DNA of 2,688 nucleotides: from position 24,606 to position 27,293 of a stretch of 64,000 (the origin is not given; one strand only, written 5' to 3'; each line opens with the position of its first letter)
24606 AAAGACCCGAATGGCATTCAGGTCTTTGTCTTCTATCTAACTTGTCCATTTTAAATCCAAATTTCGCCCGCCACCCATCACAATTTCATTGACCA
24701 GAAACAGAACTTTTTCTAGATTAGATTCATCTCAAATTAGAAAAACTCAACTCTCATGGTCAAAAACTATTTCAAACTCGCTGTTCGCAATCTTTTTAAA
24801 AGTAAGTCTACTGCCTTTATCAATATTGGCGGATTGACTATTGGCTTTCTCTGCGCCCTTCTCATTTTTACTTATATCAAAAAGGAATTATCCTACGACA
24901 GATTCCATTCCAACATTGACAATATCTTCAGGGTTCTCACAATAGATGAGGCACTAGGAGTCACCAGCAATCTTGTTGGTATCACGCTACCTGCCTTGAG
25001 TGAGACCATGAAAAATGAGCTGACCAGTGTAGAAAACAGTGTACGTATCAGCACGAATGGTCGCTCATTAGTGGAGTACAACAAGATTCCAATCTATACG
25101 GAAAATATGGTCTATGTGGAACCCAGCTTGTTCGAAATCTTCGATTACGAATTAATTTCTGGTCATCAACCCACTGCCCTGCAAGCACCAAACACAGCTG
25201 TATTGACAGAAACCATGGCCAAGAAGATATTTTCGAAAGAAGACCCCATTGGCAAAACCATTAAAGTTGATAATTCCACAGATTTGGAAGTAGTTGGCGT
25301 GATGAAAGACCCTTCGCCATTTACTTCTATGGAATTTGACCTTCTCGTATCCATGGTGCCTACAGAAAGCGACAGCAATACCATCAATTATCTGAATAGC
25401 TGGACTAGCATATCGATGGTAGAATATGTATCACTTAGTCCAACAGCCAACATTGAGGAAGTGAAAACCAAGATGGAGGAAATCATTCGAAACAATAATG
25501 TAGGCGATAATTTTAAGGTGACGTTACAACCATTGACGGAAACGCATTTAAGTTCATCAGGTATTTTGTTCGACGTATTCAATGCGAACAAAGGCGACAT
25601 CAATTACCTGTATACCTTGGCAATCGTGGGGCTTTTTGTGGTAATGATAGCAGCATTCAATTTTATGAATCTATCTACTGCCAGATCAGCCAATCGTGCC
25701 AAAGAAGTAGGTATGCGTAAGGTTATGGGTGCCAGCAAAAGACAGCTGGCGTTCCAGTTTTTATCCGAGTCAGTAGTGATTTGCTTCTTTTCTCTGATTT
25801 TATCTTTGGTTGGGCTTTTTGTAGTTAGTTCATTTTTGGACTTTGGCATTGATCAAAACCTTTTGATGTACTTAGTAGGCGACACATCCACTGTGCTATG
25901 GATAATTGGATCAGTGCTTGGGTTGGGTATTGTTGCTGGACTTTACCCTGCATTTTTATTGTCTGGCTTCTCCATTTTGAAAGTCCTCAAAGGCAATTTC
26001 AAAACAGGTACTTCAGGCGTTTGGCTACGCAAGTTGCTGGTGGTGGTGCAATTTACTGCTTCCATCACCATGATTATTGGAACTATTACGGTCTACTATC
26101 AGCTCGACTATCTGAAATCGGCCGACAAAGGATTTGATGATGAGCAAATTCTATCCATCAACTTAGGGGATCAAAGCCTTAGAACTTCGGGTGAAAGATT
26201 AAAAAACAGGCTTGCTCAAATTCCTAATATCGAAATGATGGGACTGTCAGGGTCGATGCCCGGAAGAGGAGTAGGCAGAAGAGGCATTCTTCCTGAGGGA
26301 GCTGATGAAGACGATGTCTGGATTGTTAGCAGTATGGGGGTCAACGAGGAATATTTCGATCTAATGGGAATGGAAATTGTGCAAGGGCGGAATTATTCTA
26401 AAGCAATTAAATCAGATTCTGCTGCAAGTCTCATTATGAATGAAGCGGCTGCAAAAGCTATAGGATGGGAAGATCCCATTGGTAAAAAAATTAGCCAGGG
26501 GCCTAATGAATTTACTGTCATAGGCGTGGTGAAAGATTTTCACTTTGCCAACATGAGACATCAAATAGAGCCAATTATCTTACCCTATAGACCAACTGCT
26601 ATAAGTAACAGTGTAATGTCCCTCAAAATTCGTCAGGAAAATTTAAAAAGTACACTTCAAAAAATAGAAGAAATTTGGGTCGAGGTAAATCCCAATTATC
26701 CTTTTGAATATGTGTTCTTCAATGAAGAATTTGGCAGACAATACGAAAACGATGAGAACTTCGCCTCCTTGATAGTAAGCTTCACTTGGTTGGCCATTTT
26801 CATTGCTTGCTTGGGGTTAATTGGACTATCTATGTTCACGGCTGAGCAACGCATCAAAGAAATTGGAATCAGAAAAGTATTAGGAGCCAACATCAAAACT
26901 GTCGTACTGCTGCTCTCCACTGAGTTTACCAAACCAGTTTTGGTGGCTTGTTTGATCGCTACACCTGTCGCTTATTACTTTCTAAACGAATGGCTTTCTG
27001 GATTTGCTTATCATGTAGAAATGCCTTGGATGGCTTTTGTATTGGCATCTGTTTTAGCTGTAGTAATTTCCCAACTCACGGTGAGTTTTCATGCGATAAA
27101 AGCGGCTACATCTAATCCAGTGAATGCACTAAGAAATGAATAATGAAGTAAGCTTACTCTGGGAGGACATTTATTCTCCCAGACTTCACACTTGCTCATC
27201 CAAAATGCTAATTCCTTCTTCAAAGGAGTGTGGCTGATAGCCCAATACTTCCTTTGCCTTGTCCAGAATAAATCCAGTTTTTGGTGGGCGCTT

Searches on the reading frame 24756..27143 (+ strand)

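Call 59: search_protein_families(library=pfam, proteins=[window:24756-27143:+], max_evalue=0.00001)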
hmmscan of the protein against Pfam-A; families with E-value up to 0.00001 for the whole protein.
window:24756-27143:+ (795 aa): 2 families
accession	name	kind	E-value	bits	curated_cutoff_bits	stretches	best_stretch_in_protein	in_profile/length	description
PF12704.14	MacB_PCD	-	8.6e-37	127.9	27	2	21-242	2-206/207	MacB-like periplasmic core domain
PF02687.27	FtsX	-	2.7e-27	95.6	25.5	2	290-404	2-117/120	FtsX-like permease C-terminal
